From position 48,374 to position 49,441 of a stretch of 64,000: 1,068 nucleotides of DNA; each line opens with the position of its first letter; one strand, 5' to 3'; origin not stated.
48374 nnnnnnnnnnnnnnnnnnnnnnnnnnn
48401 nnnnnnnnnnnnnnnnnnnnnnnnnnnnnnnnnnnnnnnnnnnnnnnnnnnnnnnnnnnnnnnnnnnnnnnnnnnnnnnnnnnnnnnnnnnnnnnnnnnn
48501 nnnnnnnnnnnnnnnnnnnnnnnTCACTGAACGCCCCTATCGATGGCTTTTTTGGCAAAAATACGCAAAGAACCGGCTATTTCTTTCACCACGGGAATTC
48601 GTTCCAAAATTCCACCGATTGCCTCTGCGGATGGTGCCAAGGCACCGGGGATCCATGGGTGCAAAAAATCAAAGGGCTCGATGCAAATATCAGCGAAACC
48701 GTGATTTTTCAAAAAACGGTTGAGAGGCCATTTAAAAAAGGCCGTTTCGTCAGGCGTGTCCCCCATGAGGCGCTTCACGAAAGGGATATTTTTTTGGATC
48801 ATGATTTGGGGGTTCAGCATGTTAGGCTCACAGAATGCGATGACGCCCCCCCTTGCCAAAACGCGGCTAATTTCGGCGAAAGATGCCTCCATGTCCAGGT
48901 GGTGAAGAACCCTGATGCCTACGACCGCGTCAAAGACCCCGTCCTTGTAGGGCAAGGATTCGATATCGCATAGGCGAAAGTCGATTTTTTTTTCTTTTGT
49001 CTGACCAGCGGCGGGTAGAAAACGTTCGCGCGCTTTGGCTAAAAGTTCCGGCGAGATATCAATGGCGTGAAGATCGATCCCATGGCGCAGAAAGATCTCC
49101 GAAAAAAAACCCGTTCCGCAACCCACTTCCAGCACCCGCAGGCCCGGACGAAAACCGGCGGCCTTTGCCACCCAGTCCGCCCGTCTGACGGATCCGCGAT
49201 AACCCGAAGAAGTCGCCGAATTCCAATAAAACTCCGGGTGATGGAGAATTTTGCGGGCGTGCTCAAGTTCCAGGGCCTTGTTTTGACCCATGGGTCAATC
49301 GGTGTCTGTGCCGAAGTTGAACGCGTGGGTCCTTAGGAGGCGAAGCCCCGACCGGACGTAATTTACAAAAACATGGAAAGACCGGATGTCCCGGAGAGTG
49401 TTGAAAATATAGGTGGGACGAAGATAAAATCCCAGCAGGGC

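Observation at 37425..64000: Exceptionally large heptose-rich, methylation-rich glycan cluster (four GT9s, B12-radical SAM, two SAM methyltransferases, kinase, cytidylyltransferase)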

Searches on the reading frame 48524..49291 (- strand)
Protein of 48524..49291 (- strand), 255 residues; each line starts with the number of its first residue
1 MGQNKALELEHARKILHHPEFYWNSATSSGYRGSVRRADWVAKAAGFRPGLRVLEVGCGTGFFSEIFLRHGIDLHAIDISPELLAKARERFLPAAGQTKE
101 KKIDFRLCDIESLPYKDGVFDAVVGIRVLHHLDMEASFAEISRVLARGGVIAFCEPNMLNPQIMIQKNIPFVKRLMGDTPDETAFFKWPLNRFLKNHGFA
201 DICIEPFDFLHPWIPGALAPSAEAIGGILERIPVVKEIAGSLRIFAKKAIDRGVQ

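Call 5: search_protein_families(library=pfam, proteins=[window:48524-49291:-], max_evalue=0.001)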
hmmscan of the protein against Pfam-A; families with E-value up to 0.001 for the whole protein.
window:48524-49291:- (255 aa): 8 families
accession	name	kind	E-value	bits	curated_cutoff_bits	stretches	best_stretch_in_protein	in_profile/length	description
PF08241.18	Methyltransf_11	-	2.3e-23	83.1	21.2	1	54-153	1-95/95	Methyltransferase domain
PF13649.12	Methyltransf_25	-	1.3e-20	74.3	27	1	53-149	1-97/97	Methyltransferase domain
PF13847.12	Methyltransf_31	-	2.2e-18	66.8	27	1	49-162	3-118/145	Methyltransferase domain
PF08242.18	Methyltransf_12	-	2e-17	64.2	30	1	54-151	1-98/98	Methyltransferase domain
PF13489.12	Methyltransf_23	-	1.4e-13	51.4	27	1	38-157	10-120/164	Methyltransferase domain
PF01209.24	Ubie_methyltran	-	5.4e-09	36.2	20.1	1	40-166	38-164/233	ubiE/COQ5 methyltransferase family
PF02353.26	CMAS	-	9.6e-08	32.1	27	1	36-168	49-179/273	Mycolic acid cyclopropane synthetase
PF05401.17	NodS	-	0.00011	22.5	24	1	52-153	46-144/201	Nodulation protein S (NodS)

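Call 52: search_protein_families(library=ncbifam, proteins=[window:48524-49291:-], max_evalue=0.000001)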
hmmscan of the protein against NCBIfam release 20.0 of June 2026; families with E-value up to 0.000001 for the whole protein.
window:48524-49291:- (255 aa): 23 families
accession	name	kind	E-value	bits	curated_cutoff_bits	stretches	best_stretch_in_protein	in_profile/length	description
NF043040.1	corrin_prot_MT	hypoth_equivalog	4.3e-15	55.7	180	1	41-153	34-147/216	corrinoid protein-associated methyltransferase CpaM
NF001241.0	PRK00216.1-2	equivalog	3.7e-14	52.9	327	1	29-160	33-154/231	demethylmenaquinone methyltransferase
TIGR02021.1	BchM-ChlM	equivalog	3.7e-14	52.7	158.9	1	49-146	54-145/218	magnesium protoporphyrin IX methyltransferase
NF045667.1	MTase_DVU1556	equivalog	1.4e-13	50.8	155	1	40-154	13-120/213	DVU_1556 family methyltransferase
TIGR01934.1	MenG_MenH_UbiE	subfamily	3.3e-13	49.4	158.35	1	41-201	31-196/223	ubiquinone/menaquinone biosynthesis methyltransferase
TIGR01983.1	UbiG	equivalog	4.3e-13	49.1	102.95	1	50-151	50-149/228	bifunctional 2-polyprenyl-6-hydroxyphenol methylase/3-demethylubiquinol 3-O-methyltransferase UbiG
NF007610.0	PRK10258.1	equivalog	2.6e-12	46.6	342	1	38-154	31-139/251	malonyl-ACP O-methyltransferase BioC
NF041255.1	mycofact_MftM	equivalog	3.4e-12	46.3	200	1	21-151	112-239/289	mycofactocin oligosaccharide methyltransferase MftM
NF047649.1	MTase_UXPK_star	exception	3.3e-11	42.7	460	1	47-152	75-180/283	methyltransferase/UXPK-star double selenoprotein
NF040539.1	AST_met_ArsM_2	exception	3.8e-11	43.3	240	1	52-155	59-165/262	putative arsinothricin biosynthesis methyltransferase ArsM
TIGR02072.1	BioC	equivalog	6.7e-11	42.5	184.95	1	51-154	36-133/244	malonyl-ACP O-methyltransferase BioC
NF001244.0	PRK00216.1-5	equivalog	1.8e-10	40.5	216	1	44-156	43-156/236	bifunctional demethylmenaquinone methyltransferase/2-methoxy-6-polyprenyl-1,4-benzoquinol methylase UbiE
NF045882.1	PLipidMtase_Leg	equivalog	3e-10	40.2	390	1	38-155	33-145/207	phospholipid N-methyltransferase PmtA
NF041537.1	ArsM_AhpD_UU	exception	2.1e-09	36.7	510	1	48-152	75-179/345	arsenite methyltransferase/AhpD domain selenoprotein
NF008823.0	PRK11873.1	subfamily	8.9e-09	35.2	263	1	44-154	72-182/272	arsenite methyltransferase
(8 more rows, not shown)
